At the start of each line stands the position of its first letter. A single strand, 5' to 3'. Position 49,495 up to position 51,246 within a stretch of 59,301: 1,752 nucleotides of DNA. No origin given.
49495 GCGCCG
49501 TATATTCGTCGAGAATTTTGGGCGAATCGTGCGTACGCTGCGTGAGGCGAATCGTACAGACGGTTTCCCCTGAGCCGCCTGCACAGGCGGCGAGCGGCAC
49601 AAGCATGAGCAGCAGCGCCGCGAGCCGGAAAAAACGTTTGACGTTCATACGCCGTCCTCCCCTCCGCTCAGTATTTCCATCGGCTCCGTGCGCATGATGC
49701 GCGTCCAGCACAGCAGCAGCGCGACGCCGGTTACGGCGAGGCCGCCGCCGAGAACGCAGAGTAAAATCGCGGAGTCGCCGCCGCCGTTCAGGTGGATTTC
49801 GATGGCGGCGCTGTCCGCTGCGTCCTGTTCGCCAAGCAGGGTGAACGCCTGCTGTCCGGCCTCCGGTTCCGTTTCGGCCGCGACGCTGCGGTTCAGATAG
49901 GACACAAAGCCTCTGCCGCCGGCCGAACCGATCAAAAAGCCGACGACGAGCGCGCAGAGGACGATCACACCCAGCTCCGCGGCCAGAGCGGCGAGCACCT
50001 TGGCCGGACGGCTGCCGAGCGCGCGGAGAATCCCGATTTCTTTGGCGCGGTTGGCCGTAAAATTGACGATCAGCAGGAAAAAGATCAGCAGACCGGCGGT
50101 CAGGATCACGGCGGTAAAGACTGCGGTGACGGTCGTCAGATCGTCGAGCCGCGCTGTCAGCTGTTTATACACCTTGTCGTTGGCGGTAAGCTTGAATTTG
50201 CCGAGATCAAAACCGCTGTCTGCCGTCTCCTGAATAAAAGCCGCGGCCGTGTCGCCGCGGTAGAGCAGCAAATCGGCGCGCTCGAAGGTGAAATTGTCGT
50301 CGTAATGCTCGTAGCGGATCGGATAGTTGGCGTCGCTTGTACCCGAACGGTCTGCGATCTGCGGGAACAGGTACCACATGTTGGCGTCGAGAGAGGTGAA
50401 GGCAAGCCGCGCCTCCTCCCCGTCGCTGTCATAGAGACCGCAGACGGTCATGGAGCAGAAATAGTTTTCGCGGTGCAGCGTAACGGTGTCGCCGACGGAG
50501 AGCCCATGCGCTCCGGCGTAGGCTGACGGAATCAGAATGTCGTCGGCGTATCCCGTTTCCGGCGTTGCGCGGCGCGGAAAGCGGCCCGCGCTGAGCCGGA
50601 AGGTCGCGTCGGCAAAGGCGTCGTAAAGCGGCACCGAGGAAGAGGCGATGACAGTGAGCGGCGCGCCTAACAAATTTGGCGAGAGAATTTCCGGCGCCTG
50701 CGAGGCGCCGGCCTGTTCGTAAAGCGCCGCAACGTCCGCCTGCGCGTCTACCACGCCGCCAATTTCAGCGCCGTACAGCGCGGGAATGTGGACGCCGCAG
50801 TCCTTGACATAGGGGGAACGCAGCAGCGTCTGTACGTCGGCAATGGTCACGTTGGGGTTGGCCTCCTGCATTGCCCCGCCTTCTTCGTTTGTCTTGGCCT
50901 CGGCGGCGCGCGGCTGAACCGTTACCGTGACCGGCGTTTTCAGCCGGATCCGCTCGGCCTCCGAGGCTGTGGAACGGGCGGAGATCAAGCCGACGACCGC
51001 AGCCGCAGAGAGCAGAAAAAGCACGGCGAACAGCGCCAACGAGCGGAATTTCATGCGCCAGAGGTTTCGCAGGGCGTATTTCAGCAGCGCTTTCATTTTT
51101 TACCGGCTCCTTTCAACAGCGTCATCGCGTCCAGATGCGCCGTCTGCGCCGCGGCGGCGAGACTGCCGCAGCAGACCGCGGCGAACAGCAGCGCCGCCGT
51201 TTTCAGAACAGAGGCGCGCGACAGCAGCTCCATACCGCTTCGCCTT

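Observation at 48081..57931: Opposite-strand accessory block: tandem LRR lipoproteins feeding into a coupled operon (Cys/His-rich membrane protein, two FtsX permeases, lipoprotein, ABC ATPase)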

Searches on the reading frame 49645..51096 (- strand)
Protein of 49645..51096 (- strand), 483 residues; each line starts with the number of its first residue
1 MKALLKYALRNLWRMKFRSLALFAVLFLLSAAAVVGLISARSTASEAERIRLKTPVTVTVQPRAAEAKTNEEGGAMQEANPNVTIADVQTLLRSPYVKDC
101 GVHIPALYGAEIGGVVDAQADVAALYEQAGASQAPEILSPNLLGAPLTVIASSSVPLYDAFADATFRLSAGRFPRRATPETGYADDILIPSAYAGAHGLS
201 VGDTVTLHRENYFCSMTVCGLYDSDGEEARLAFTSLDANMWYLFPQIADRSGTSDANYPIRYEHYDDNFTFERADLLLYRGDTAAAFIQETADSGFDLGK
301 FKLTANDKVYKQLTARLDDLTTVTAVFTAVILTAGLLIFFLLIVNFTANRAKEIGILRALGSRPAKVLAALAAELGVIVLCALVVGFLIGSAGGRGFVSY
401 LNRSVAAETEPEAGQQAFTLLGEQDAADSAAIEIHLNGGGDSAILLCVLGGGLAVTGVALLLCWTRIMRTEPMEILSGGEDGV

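Call 3: search_protein_families(library=pfam, proteins=[window:49645-51096:-], max_evalue=0.01)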
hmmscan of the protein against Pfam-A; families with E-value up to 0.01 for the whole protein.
window:49645-51096:- (483 aa): 2 families
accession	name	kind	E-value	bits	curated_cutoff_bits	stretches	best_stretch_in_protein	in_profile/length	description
PF02687.27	FtsX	-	5.6e-11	43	25.5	1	326-472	2-120/120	FtsX-like permease C-terminal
PF12698.13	ABC2_membrane_3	-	0.0035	16.9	31.6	1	287-462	123-261/347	ABC-2 family transporter protein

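Call 4: search_protein_families(library=ncbifam, proteins=[window:49645-51096:-], max_evalue=0.01)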
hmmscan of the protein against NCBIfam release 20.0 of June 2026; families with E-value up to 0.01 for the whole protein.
window:49645-51096:- (483 aa): 1 family
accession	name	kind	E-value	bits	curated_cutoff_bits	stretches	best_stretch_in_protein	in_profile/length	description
TIGR03434.1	ADOP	subfamily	0.00037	18.7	622.3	1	319-414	270-366/803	ADOP family duplicated permease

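Call 12: find_homologous_proteins(query=window:49645-51096:-, max_evalue=0.001)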
Query window:49645-51096:- (483 aa): 2 proteins with E <= 0.001 among 8000 candidates.
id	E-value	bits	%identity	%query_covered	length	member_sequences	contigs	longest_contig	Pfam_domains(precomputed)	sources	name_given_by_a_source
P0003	0.0e+0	1051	100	100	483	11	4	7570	PF02687.28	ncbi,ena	-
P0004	4.0e-106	374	45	99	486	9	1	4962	PF02687.28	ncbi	-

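Call 14: find_encoding_contigs(protein=P0004, flank=10000, max_places=6)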
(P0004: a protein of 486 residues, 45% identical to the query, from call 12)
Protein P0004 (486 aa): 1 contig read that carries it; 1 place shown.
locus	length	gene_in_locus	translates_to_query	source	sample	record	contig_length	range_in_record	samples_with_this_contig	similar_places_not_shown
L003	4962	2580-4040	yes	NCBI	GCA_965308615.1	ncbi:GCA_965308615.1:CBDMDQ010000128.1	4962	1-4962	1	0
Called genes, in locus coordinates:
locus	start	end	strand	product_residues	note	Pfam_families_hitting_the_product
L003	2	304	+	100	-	?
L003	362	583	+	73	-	-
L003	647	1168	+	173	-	-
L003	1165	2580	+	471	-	PF12704:MacB_PCD, PF02687:FtsX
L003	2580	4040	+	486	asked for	PF02687:FtsX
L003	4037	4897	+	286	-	-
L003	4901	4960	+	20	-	?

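Call 15: find_encoding_contigs(protein=P0003, flank=10000, max_places=6)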
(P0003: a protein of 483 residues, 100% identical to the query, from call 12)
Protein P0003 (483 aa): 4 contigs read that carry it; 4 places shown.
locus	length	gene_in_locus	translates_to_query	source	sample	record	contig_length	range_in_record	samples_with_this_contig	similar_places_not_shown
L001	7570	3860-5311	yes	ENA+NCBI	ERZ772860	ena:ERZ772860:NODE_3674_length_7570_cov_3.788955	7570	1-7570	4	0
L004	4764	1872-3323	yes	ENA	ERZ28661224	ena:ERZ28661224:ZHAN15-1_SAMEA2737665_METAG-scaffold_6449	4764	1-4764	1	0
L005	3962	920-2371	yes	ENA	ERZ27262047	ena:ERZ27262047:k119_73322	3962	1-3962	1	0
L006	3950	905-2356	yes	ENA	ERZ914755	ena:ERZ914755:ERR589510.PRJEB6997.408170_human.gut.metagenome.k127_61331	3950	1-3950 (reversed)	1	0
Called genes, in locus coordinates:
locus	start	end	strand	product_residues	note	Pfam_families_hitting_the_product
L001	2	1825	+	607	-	?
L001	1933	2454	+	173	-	-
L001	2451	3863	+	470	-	PF12704:MacB_PCD, PF02687:FtsX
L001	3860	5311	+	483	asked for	PF02687:FtsX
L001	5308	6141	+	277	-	-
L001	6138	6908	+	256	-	PF00005:ABC_tran, PF13304:AAA_21 (faint)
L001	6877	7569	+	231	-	?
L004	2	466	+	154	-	?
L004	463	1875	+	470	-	PF12704:MacB_PCD, PF02687:FtsX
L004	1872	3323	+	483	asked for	PF02687:FtsX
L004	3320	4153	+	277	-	-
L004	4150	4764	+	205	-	?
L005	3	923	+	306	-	?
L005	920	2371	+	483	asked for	PF02687:FtsX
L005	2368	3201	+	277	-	-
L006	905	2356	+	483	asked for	PF02687:FtsX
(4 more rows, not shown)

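Call 22: find_related_loci(query=A1, collection=genome_contigs, flank=10000)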
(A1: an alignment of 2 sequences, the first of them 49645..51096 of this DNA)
Query A1 (483 aa) in genome_contigs; peptide patterns used: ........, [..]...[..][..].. (x = any residue, [..] = any of these).
97 stretches matched a pattern, but none encodes a relative of the query by tblastn (E <= 1e-3).

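Call 23: find_related_loci(query=A1, collection=metagenome_contigs, flank=10000)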
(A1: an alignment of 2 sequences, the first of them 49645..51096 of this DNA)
Query A1 (483 aa) in metagenome_contigs; peptide patterns used: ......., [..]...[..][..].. (x = any residue, [..] = any of these).
331 stretches matched a pattern; 1 encode a relative of the query (tblastn E <= 1e-3); 1 distinct loci.
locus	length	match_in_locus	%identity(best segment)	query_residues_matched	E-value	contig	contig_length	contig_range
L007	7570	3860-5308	100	1-483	0e+0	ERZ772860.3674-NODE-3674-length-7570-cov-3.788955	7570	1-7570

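Call 29: search_protein_families(library=pfam, proteins=[L003:647-1168:+], max_evalue=10)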
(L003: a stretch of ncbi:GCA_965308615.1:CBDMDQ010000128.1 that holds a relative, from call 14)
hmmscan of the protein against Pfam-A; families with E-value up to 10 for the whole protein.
L003:647-1168:+ (173 aa): 2 families
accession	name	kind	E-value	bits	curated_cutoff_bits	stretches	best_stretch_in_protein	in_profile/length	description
PF18718.6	CxC5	-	0.026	15.1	26.9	1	87-147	11-70/117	CxC5 like cysteine cluster associated with KDZ transposases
PF04612.17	T2SSM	-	0.19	12.3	27.8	1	2-43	12-53/160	Type II secretion system (T2SS), protein M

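Call 51: search_solved_structures(query=A1, max_evalue=0.1)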
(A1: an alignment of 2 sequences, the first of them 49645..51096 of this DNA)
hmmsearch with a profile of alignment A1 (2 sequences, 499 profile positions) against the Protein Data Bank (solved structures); distinct sequences matched with E-value up to 0.1: 3.
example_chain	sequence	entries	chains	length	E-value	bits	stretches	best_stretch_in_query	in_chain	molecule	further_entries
9o9x_C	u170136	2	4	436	0.00031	22.6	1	342-435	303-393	ABC transporter permease YtrF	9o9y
5xu1_M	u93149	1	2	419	0.028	16.1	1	308-405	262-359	ABC transporter permeae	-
5gko_A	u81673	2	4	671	0.056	15.2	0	330-422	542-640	Macrolide export ATP-binding/permease protein MacB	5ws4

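Call 63: search_protein_families(library=padloc, proteins=[window:49645-51096:-], max_evalue=0.001)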
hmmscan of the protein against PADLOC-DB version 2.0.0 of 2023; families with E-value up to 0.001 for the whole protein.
window:49645-51096:- (483 aa): 0 families

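Call 96: find_encoding_contigs(protein=P0009, flank=10000, max_places=4)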
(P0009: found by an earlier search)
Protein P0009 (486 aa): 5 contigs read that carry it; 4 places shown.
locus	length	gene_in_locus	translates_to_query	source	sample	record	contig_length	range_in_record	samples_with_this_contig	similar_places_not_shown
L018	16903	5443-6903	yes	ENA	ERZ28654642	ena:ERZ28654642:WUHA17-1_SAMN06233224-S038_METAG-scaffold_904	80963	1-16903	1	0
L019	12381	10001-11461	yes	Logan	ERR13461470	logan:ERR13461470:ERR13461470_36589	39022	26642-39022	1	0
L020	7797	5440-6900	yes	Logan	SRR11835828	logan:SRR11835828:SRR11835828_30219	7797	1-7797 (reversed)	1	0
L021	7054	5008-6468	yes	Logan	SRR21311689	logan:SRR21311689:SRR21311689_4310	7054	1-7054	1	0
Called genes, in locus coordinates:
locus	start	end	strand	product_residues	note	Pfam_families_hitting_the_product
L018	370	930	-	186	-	PF04542:Sigma70_r2 (weak), PF08281:Sigma70_r4_2 (weak)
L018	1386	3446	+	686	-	PF00560:LRR_1 (faint), PF12799:LRR_4 (faint)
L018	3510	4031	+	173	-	-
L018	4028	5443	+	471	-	PF12704:MacB_PCD, PF02687:FtsX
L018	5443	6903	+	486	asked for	PF02687:FtsX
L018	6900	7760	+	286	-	-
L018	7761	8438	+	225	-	PF00005:ABC_tran, PF02463:SMC_N (weak)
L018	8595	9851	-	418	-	PF02844:GARS_N, PF01071:GARS_A, PF02786:CPSase_L_D2 (weak), PF02843:GARS_C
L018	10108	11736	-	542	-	PF02142:MGS, PF01808:AICARFT_IMPCHas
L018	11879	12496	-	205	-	-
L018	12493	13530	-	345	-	PF00586:AIRS, PF02769:AIRS_C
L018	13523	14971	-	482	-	PF13522:GATase_6, PF13537:GATase_7, PF00156:Pribosyltran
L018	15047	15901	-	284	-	PF01259:SAICAR_synt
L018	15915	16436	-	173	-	-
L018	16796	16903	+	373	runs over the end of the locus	PF03462:PCRF, PF00472:RF-1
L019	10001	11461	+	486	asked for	PF02687:FtsX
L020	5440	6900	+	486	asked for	PF02687:FtsX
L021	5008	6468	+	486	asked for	PF02687:FtsX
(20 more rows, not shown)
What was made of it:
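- Module 2 lies next to pur genes and an ECF-like sigma gene (call 96).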

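Call 102: find_encoding_contigs(protein=P0012, flank=3000, max_places=6)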
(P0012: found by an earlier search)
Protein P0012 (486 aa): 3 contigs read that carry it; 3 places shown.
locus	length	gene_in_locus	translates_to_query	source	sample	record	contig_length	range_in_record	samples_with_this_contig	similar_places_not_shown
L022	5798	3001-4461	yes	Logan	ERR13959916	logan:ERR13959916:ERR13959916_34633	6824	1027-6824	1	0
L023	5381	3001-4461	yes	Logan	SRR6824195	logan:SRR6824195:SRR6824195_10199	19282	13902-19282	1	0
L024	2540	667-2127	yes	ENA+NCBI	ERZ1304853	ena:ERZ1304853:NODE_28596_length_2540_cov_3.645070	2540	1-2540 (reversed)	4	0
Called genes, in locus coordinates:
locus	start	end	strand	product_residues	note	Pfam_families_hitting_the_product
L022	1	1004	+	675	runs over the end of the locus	?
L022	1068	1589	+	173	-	-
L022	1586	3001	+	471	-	PF12704:MacB_PCD, PF02687:FtsX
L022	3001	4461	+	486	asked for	PF02687:FtsX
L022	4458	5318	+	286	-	-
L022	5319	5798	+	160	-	?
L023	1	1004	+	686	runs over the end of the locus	PF00560:LRR_1 (faint), PF12799:LRR_4 (faint)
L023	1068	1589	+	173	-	-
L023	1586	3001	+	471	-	PF12704:MacB_PCD, PF02687:FtsX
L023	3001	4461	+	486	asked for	PF02687:FtsX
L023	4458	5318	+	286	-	-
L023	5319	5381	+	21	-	?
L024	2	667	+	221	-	?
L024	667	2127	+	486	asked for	PF02687:FtsX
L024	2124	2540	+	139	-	?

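Call 103: find_encoding_contigs(protein=P0036, flank=1000, max_places=6)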
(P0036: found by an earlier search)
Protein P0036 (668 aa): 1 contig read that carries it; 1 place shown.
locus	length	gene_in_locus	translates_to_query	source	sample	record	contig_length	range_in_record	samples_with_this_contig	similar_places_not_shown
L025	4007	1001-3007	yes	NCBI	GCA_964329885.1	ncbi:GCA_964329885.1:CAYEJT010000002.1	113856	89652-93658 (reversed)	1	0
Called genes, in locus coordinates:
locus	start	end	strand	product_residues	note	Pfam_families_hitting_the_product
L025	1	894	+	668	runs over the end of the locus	PF12799:LRR_4 (faint)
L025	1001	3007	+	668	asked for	PF00560:LRR_1 (faint), PF12799:LRR_4 (faint)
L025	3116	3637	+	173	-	-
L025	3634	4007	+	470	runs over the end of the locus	PF12704:MacB_PCD, PF02687:FtsX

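Call 104: find_encoding_contigs(protein=P0008, flank=10000, max_places=3)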
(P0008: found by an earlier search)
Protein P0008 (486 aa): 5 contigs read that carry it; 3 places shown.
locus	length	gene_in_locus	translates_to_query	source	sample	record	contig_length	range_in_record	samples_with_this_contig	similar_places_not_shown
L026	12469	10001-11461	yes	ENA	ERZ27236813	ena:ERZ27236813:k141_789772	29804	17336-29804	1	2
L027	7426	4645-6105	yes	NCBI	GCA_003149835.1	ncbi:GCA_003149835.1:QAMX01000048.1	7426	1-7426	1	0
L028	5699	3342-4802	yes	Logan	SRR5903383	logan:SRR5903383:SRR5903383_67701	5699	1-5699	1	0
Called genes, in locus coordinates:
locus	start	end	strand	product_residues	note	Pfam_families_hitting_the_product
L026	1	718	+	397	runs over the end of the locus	PF01168:Ala_racemase_N, PF00842:Ala_racemase_C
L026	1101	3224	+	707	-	PF22842:Pel9A-like_beta_helix, PF05048:NosD (faint), PF13229:Beta_helix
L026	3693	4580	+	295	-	PF12833:HTH_18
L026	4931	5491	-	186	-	PF04542:Sigma70_r2 (weak), PF08281:Sigma70_r4_2 (weak)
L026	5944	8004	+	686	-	PF00560:LRR_1 (faint), PF12799:LRR_4 (faint)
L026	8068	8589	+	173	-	-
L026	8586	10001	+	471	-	PF12704:MacB_PCD, PF02687:FtsX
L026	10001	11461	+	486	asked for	PF02687:FtsX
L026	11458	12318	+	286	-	-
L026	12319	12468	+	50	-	?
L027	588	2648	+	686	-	PF00560:LRR_1 (faint), PF12799:LRR_4 (faint)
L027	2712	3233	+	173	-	-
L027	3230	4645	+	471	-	PF12704:MacB_PCD, PF02687:FtsX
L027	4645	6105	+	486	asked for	PF02687:FtsX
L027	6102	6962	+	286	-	-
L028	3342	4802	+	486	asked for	PF02687:FtsX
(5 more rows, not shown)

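Call 105: find_encoding_contigs(protein=P0024, flank=10000, max_places=3)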
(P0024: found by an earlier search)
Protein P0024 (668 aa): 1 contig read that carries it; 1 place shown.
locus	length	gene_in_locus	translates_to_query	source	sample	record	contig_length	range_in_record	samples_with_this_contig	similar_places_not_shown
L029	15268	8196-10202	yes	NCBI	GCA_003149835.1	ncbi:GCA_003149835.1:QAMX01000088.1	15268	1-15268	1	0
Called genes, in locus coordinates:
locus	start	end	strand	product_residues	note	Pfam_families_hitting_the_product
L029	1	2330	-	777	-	PF13474:SnoaL_3 (faint), PF00989:PAS, PF13188:PAS_8 (faint), PF08447:PAS_3, PF13426:PAS_9, PF00990:GGDEF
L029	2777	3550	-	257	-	PF07638:Sigma70_ECF (faint), PF04542:Sigma70_r2, PF04539:Sigma70_r3, PF08281:Sigma70_r4_2 (weak), PF04545:Sigma70_r4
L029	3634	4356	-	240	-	PF04542:Sigma70_r2, PF04545:Sigma70_r4, PF01381:HTH_3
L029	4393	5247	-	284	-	PF03419:Peptidase_U4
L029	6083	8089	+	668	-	PF12799:LRR_4 (faint)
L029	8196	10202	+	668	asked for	PF00560:LRR_1 (faint), PF12799:LRR_4 (faint)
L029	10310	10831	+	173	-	-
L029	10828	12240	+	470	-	PF12704:MacB_PCD, PF02687:FtsX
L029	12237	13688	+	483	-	PF02687:FtsX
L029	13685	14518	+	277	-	-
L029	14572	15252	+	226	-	PF00005:ABC_tran, PF02463:SMC_N (weak)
